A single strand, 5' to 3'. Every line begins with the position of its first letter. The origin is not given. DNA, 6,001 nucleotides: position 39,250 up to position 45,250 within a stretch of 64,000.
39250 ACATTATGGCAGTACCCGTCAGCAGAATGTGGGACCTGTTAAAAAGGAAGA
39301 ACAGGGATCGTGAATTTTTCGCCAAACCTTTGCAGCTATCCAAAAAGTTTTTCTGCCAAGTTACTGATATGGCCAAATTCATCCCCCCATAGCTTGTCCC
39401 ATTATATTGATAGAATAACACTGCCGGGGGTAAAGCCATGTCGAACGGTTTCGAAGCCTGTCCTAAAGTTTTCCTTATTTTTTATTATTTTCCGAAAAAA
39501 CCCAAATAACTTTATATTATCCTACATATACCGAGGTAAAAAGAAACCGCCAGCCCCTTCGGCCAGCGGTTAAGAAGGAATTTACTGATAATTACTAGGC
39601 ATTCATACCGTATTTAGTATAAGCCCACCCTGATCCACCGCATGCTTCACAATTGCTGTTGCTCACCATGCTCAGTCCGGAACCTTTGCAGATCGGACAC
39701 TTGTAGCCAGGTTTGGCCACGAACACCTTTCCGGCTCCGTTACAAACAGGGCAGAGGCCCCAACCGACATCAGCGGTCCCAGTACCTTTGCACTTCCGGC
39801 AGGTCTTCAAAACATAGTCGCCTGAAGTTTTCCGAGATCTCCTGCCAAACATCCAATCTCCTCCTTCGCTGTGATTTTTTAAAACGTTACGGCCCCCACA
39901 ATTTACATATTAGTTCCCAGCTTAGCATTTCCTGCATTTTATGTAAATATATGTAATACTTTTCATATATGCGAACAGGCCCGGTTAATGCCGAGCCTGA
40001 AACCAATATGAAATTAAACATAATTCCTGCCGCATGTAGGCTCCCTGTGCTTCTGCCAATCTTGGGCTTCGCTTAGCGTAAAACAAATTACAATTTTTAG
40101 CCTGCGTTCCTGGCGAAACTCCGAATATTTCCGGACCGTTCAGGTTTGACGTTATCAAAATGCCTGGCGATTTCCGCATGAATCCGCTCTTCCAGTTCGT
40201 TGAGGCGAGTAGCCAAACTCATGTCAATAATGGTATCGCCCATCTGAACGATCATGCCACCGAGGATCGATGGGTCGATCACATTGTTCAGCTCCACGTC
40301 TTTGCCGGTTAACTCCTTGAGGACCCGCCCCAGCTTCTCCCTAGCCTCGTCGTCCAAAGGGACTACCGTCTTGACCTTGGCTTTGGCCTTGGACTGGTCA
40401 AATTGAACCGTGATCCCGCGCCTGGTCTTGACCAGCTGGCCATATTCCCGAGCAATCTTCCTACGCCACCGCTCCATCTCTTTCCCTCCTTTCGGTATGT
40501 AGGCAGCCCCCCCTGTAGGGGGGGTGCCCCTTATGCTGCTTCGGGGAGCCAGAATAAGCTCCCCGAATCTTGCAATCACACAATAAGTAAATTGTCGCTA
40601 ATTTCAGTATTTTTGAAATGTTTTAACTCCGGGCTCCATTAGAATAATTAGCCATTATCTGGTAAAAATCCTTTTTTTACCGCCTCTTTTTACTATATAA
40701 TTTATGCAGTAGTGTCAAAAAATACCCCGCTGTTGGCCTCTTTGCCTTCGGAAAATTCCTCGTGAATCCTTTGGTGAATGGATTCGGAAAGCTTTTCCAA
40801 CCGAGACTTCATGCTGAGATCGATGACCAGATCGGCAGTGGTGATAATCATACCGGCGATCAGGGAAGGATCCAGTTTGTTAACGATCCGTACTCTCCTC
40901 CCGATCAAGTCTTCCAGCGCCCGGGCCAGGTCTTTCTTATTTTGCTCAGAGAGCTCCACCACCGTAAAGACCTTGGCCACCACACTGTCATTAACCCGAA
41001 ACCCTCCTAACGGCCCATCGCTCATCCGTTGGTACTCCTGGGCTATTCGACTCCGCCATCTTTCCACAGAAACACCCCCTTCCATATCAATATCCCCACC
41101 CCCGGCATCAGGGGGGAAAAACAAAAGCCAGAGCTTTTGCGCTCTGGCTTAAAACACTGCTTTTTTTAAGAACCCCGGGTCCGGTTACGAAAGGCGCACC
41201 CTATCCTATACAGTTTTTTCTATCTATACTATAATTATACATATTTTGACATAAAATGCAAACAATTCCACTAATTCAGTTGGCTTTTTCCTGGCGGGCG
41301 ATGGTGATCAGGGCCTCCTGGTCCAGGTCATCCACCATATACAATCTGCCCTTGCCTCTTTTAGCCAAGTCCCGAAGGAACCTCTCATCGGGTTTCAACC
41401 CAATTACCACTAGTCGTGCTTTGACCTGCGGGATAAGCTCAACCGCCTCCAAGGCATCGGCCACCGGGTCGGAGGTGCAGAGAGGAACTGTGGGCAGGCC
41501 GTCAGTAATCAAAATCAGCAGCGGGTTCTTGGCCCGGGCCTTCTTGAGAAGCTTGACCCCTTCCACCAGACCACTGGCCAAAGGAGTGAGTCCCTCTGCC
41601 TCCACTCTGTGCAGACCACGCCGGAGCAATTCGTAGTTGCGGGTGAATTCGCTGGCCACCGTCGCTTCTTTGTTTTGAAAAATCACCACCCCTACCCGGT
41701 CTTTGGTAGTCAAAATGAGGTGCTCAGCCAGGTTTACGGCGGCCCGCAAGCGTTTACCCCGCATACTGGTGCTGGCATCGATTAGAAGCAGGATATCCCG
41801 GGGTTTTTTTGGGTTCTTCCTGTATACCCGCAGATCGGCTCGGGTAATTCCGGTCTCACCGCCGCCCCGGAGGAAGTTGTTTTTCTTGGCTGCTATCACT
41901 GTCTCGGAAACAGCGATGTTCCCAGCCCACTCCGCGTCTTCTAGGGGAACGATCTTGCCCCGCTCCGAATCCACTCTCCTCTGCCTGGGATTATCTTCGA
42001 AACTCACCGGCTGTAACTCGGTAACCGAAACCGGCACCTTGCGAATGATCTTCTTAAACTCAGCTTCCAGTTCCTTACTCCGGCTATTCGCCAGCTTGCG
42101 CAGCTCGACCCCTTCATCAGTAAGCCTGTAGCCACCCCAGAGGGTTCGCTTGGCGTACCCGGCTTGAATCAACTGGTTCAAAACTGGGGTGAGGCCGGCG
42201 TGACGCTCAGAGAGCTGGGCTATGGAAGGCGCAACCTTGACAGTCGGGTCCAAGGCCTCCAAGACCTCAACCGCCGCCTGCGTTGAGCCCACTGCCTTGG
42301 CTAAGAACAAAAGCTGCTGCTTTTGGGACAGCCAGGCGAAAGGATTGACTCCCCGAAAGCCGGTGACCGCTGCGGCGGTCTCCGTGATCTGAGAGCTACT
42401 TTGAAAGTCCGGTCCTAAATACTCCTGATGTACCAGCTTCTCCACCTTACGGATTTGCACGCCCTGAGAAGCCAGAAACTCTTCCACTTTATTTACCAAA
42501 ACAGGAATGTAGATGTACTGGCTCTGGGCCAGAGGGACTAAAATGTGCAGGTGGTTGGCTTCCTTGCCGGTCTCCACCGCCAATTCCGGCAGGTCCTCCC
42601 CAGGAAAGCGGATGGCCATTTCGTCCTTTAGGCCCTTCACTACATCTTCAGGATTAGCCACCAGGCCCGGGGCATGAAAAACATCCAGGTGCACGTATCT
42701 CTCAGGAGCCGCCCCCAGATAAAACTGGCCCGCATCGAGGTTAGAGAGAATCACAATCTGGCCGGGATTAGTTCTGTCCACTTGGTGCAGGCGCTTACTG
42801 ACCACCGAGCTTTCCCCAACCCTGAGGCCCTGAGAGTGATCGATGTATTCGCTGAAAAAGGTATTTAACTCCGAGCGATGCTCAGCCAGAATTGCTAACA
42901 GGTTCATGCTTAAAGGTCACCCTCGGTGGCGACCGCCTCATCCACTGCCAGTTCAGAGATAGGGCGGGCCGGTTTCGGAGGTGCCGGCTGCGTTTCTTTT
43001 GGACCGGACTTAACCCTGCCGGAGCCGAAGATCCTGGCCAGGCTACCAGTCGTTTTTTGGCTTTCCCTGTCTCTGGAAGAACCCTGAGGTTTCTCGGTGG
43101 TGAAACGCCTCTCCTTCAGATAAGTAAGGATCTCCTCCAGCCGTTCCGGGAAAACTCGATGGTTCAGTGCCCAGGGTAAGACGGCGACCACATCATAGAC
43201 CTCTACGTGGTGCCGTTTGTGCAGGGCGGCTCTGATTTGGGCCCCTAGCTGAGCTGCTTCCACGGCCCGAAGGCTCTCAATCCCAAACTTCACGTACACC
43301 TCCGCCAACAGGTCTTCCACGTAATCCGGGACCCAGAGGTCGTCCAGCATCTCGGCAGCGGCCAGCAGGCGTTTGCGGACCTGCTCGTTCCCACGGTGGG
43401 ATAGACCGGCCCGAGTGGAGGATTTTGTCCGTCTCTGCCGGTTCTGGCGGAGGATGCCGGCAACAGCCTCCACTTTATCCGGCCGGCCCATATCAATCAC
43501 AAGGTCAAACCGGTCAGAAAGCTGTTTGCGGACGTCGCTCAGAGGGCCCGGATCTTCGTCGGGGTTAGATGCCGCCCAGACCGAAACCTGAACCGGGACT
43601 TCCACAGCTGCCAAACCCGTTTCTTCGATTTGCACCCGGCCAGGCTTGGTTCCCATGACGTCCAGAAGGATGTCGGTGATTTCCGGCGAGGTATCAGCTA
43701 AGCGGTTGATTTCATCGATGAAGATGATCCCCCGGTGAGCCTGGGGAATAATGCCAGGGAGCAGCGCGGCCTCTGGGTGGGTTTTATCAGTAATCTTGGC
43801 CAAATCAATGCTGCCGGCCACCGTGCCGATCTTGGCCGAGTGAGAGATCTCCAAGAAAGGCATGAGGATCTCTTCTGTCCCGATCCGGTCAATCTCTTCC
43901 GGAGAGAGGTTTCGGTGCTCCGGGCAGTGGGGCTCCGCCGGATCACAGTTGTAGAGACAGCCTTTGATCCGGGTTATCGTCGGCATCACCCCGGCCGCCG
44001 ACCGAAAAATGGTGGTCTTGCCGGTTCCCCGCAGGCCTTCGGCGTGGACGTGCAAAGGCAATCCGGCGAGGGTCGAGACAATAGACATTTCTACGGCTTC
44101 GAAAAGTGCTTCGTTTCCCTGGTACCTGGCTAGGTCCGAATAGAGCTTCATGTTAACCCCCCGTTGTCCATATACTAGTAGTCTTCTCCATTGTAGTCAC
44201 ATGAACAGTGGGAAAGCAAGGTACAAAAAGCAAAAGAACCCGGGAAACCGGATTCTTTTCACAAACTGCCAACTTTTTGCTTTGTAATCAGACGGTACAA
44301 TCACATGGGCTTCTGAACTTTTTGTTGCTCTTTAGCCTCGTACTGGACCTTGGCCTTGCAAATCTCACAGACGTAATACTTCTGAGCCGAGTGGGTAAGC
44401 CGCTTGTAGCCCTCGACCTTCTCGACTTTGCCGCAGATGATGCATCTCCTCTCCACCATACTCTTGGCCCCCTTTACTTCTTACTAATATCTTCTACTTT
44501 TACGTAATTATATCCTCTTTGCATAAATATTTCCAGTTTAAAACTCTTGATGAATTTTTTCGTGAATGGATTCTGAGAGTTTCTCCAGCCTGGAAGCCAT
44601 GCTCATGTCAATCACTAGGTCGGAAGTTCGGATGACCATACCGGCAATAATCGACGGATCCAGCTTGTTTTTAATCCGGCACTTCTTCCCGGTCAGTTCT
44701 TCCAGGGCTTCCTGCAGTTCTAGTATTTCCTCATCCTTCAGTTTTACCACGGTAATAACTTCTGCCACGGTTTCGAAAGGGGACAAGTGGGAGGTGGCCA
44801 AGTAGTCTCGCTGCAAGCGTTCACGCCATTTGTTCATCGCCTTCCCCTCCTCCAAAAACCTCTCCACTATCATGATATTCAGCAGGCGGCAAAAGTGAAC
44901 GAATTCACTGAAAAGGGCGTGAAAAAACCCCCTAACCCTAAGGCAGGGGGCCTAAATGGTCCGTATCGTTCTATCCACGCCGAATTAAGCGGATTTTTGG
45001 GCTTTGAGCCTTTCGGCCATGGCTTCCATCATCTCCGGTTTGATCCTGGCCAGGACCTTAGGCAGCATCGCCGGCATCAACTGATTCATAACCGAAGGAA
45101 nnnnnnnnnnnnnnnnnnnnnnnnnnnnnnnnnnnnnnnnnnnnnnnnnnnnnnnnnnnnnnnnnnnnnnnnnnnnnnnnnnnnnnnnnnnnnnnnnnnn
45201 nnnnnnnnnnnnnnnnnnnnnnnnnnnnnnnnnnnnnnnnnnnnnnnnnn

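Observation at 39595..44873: Uncharacterised locus: three truncated ATP-synthase delta/OSCP C-terminal-domain paralogs around a ChlI-type AAA+ ATPase and a VWA/MIDAS protein, with two mini zinc-finger proteins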

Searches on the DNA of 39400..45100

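Call 27: search_rna_families(source=window, start=39400, end=45100, threshold=evalue, max_evalue=1)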
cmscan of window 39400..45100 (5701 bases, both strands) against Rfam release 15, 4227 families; matches with E-value up to 1: 0.
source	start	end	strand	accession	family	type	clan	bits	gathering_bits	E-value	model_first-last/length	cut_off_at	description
